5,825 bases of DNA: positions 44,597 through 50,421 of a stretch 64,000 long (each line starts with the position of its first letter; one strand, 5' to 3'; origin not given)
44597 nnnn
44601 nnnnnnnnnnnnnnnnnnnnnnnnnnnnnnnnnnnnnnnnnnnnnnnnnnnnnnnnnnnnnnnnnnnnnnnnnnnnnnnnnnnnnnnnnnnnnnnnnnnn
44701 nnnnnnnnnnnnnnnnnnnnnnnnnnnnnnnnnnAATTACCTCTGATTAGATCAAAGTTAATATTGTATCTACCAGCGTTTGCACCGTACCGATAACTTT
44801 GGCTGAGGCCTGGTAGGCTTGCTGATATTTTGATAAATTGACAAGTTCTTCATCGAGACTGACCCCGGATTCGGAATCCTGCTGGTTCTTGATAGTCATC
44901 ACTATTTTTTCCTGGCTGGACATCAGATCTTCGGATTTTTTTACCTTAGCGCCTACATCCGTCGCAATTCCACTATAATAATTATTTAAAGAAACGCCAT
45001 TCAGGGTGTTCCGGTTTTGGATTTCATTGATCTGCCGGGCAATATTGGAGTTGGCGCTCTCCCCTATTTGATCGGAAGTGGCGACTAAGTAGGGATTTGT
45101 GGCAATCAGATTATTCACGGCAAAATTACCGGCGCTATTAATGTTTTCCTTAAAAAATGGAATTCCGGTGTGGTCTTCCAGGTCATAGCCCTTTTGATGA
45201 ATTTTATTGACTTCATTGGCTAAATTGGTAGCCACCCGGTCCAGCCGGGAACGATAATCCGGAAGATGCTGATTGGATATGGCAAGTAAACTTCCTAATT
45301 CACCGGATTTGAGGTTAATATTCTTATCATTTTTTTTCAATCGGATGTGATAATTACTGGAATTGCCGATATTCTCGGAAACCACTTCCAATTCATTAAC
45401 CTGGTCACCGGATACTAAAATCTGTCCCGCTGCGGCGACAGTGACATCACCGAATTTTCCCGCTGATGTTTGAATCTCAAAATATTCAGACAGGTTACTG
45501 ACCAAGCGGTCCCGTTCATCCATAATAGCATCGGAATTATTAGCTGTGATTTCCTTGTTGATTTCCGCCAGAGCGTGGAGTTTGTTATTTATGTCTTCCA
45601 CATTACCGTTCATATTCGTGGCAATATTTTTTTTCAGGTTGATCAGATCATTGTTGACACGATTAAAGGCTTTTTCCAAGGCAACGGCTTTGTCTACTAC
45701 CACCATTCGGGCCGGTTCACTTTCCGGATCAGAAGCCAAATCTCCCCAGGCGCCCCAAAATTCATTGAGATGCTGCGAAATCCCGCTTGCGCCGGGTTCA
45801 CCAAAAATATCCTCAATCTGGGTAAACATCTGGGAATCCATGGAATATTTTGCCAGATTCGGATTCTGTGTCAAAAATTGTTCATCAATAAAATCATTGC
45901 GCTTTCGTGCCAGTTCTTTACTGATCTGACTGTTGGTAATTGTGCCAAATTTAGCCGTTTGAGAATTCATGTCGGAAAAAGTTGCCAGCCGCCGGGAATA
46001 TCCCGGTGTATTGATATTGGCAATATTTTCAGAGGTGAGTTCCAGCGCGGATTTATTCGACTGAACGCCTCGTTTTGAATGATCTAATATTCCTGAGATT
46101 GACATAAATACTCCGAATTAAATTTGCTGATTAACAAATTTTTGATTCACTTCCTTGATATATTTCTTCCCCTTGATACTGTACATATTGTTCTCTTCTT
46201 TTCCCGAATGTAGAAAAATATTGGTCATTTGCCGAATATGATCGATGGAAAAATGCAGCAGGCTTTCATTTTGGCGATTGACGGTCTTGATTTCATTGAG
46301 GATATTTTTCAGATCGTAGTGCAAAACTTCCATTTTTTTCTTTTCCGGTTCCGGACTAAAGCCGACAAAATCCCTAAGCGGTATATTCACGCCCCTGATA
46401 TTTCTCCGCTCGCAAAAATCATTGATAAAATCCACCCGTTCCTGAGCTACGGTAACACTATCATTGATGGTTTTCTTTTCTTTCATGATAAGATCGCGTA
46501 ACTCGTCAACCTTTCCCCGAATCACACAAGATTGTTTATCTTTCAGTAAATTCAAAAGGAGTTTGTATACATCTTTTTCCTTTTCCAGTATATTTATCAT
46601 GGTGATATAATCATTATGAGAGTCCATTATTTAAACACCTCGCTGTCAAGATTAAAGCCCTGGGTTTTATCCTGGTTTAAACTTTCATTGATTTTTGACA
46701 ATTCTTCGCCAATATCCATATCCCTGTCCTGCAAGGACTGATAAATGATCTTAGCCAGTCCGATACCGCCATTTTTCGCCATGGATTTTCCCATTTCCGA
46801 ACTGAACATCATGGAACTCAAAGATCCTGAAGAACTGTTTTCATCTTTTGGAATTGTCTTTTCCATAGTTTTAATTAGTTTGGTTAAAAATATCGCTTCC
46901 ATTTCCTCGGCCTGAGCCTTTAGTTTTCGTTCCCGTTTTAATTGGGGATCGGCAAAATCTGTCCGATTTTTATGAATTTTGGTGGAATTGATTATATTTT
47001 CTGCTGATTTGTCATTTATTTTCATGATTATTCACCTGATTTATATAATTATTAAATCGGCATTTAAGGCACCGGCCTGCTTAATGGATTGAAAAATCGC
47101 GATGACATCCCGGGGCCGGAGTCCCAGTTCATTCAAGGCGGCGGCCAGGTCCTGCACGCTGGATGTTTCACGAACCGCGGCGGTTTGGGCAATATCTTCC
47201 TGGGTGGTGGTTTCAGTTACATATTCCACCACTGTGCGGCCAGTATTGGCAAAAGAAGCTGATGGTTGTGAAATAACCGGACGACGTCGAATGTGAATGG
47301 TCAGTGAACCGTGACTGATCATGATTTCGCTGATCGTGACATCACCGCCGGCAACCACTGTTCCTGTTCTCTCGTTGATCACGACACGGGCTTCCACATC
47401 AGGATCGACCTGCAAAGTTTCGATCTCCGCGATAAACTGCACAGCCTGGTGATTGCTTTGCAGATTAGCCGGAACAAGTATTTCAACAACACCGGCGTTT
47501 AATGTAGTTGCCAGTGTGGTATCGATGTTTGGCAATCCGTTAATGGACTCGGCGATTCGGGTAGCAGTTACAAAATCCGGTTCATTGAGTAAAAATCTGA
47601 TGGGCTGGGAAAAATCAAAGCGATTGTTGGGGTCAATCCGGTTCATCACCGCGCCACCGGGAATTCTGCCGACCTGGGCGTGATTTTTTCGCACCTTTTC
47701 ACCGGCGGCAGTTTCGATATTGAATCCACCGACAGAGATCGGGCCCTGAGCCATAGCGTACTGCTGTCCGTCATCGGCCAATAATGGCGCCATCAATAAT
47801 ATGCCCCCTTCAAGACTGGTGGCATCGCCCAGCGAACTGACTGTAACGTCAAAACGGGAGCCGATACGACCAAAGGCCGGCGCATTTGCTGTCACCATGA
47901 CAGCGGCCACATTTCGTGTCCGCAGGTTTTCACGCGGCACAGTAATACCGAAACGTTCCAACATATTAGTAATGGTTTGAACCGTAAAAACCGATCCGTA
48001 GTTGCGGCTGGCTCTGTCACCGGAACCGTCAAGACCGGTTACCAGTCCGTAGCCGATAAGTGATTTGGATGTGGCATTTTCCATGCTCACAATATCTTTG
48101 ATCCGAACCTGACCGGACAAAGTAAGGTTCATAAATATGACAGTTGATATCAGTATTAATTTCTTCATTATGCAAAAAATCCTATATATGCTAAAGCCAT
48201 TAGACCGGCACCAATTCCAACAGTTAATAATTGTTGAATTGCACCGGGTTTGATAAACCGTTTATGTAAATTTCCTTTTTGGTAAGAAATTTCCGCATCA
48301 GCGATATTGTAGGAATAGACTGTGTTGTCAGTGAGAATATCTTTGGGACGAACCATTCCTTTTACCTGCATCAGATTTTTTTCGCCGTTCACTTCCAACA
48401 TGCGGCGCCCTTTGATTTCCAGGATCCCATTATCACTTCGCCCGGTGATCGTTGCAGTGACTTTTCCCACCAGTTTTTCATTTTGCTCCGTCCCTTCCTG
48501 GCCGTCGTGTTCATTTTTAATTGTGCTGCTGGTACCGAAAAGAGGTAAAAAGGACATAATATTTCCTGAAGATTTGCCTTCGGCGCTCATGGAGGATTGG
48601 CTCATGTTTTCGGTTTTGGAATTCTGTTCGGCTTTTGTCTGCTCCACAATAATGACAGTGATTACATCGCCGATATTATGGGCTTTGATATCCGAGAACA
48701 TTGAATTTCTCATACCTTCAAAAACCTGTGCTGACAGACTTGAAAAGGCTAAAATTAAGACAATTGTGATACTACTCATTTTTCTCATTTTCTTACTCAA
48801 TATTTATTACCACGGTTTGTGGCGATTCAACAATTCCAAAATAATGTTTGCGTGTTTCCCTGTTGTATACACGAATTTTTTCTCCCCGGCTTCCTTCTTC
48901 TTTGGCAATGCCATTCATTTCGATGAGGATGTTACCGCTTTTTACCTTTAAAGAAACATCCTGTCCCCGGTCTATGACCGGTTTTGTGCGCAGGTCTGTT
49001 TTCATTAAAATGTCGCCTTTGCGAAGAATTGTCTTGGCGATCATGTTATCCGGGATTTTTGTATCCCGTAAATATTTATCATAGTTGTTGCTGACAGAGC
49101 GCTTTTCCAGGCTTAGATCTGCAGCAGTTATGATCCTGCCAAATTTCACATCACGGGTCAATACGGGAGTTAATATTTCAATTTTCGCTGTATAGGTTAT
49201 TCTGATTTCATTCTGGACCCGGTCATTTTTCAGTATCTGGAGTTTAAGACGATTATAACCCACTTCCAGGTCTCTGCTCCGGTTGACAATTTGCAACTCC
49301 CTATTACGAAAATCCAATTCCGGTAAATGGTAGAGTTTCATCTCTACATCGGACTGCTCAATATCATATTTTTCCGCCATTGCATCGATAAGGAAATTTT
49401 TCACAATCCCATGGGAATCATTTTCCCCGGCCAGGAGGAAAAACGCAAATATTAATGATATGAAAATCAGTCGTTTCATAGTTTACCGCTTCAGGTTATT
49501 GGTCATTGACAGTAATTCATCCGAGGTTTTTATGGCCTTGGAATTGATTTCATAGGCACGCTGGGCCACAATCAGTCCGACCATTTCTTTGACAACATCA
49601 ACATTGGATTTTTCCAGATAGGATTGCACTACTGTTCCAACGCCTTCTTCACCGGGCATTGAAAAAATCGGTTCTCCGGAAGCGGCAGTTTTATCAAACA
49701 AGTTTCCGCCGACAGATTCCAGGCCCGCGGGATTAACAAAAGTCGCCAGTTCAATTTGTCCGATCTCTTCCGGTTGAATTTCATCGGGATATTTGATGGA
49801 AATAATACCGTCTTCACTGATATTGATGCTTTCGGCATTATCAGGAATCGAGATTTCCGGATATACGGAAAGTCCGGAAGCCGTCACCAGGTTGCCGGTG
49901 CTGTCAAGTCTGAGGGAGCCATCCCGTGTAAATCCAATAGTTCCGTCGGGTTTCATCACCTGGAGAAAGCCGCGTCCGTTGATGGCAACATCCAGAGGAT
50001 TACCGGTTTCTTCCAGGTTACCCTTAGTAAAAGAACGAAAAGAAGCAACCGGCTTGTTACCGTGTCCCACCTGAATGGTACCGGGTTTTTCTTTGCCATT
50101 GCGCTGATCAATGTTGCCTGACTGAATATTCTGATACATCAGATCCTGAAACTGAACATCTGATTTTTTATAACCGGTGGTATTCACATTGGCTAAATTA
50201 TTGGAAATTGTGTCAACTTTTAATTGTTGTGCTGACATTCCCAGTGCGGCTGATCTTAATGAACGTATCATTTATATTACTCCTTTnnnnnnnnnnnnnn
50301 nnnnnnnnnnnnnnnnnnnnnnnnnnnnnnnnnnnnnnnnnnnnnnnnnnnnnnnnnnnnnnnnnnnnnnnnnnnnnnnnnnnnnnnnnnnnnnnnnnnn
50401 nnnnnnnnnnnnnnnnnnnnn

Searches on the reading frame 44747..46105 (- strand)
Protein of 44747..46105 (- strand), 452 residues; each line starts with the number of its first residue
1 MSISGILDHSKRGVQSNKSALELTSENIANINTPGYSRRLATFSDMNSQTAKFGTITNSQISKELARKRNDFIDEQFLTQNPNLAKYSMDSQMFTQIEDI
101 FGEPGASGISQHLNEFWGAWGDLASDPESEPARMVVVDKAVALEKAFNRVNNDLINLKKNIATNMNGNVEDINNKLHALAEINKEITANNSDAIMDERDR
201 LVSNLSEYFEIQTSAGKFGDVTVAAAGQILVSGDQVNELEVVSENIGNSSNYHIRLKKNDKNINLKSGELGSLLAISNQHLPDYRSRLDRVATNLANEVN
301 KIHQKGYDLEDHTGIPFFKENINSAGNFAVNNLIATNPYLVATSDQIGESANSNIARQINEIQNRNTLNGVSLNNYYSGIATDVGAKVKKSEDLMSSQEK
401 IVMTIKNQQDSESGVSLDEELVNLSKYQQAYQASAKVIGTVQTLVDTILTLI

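Call 5: search_protein_families(library=pfam, proteins=[window:44747-46105:-], max_evalue=0.001)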
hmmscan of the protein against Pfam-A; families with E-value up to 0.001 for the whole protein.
window:44747-46105:- (452 aa): 3 families
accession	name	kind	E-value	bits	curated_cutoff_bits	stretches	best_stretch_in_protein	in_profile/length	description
PF22638.1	FlgK_D1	-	8.4e-59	199.4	28.6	1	95-318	2-233/233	Flagellar hook-associated protein FlgK helical domain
PF06429.18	Flg_bbr_C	-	1.8e-10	40.6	23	1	412-451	7-46/46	Flagellar basal body rod FlgEFG protein C-terminal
PF00460.25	Flg_bb_rod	-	8.6e-06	26.1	20.7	1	8-36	2-30/31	Flagella basal body rod protein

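Call 82: search_protein_families(library=ncbifam, proteins=[window:44747-46105:-], max_evalue=0.001)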
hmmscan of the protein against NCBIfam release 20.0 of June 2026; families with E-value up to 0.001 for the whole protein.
window:44747-46105:- (452 aa): 17 families
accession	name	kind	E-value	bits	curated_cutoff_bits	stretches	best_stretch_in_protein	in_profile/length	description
TIGR02492.1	flgK_ends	equivalog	3.4e-87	293.6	170.75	1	6-450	2-436/437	flagellar hook-associated protein FlgK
NF004238.1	PRK05682.1-1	equivalog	3.9e-10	39.6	400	2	405-451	367-413/414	flagellar hook protein FlgE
NF004241.1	PRK05682.1-5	equivalog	1.5e-09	37.5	469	1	13-51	11-49/446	flagellar hook protein FlgE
TIGR03506.1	FlgEFG_subfam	subfamily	2.5e-08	34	70.25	1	11-58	7-52/351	flagellar hook-basal body complex protein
NF009275.1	PRK12632.1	equivalog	4.7e-08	33.5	170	1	7-61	8-62/130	flagellar basal body rod protein FlgC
NF040922.1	flgE_Caulobact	equivalog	8.3e-08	31.7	750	1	1-55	1-55/505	flagellar hook protein FlgE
TIGR02488.1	flgG_G_neg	equivalog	3e-07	30.2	252.75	1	9-57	4-52/259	flagellar basal-body rod protein FlgG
NF004242.0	PRK05682.2-1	equivalog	5.6e-07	28.7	365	1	1-61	1-61/422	flagellar hook protein FlgE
TIGR02490.1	flgF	equivalog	4e-06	26.6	178.5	1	12-59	6-53/218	flagellar basal-body rod protein FlgF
NF004243.1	PRK05682.2-2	equivalog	4.1e-06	26.1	801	1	1-49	1-49/420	flagellar hook protein FlgE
NF009270.0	PRK12627.1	equivalog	6.1e-06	26.7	128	1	22-98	23-102/128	FlgB family protein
NF005286.1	PRK06803.1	equivalog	8.6e-06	25.1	467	0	411-449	361-399/402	flagellar hook protein FlgE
TIGR01396.1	FlgB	equivalog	3e-05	24.2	59.05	1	11-84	9-81/131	flagellar basal body rod protein FlgB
TIGR02489.1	flgE_epsilon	equivalog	3.3e-05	22.6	412.85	1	12-55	10-53/719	flagellar hook protein FlgE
NF004240.1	PRK05682.1-4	equivalog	3.7e-05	23.2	472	0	12-49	8-45/443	flagellar hook protein FlgE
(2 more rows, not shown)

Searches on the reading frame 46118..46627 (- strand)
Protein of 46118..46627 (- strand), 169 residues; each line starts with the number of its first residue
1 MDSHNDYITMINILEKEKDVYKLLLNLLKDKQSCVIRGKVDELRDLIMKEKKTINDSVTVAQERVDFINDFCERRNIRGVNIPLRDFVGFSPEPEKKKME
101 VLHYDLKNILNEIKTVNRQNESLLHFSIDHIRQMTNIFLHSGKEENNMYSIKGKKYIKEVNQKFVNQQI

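Call 5: search_protein_families(library=pfam, proteins=[window:46118-46627:-], max_evalue=0.001)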
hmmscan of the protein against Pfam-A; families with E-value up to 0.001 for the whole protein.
window:46118-46627:- (169 aa): 1 family
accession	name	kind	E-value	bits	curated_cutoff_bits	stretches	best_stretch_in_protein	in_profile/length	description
PF05130.17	FlgN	-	2.1e-18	67.6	30.5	1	9-155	5-145/147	FlgN protein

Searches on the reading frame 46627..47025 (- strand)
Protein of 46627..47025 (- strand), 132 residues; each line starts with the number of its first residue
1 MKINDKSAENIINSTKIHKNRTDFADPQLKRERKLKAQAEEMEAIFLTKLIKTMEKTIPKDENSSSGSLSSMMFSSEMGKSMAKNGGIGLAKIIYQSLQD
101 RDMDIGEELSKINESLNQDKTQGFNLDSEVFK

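Call 5: search_protein_families(library=pfam, proteins=[window:46627-47025:-], max_evalue=0.001)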
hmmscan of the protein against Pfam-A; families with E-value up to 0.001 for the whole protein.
window:46627-47025:- (132 aa): 1 family
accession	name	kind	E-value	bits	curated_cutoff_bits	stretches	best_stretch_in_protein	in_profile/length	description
PF10135.14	Rod-binding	-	1.1e-07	32.7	25.1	1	52-96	1-50/51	Rod binding protein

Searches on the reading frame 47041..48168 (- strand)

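Call 5: search_protein_families(library=pfam, proteins=[window:47041-48168:-], max_evalue=0.001)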
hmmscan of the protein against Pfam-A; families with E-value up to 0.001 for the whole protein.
window:47041-48168:- (375 aa): 1 family
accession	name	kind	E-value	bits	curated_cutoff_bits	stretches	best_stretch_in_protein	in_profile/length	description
PF02119.21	FlgI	-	2.9e-117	391.9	25.3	1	22-374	1-343/343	Flagellar P-ring protein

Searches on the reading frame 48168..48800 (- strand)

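Call 5: search_protein_families(library=pfam, proteins=[window:48168-48800:-], max_evalue=0.001)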
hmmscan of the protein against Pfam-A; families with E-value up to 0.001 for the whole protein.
window:48168-48800:- (210 aa): 1 family
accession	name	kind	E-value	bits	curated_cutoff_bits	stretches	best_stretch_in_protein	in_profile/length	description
PF02107.21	FlgH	-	1.2e-38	132.9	27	1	27-193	8-168/172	Flagellar L-ring protein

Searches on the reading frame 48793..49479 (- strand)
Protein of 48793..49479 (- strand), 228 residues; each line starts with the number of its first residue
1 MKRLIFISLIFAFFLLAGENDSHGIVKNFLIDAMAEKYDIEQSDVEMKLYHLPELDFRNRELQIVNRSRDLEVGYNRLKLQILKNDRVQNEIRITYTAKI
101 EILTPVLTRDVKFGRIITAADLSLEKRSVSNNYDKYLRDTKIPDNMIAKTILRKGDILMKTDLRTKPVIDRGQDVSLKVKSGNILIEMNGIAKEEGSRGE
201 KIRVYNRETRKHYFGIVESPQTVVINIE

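Call 5: search_protein_families(library=pfam, proteins=[window:48793-49479:-], max_evalue=0.001)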
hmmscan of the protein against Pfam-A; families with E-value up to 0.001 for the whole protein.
window:48793-49479:- (228 aa): 1 family
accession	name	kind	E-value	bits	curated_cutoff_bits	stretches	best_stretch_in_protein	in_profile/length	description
PF13144.11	ChapFlgA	-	1.2e-22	80.7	23.8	1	105-224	4-121/122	Chaperone for flagella basal body P-ring formation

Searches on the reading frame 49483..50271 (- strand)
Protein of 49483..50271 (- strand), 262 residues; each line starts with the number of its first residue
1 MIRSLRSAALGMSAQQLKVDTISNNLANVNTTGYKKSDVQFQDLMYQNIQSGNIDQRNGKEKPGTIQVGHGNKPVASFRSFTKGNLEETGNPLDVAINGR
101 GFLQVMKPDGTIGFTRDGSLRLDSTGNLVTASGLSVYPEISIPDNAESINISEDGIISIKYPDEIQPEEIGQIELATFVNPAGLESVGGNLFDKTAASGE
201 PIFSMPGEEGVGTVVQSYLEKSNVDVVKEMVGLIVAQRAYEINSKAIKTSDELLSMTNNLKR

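Call 5: search_protein_families(library=pfam, proteins=[window:49483-50271:-], max_evalue=0.001)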
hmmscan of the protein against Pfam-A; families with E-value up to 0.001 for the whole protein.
window:49483-50271:- (262 aa): 3 families
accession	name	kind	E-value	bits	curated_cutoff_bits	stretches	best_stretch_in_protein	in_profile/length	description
PF22692.1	LlgE_F_G_D1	-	1.3e-24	86.6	27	1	96-158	1-63/64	Flagellar hook protein FlgE/F/G D1 domain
PF06429.18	Flg_bbr_C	-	4.9e-20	71.2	23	1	216-260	2-46/46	Flagellar basal body rod FlgEFG protein C-terminal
PF00460.25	Flg_bb_rod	-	4.5e-12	46.1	20.7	1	5-35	1-31/31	Flagella basal body rod protein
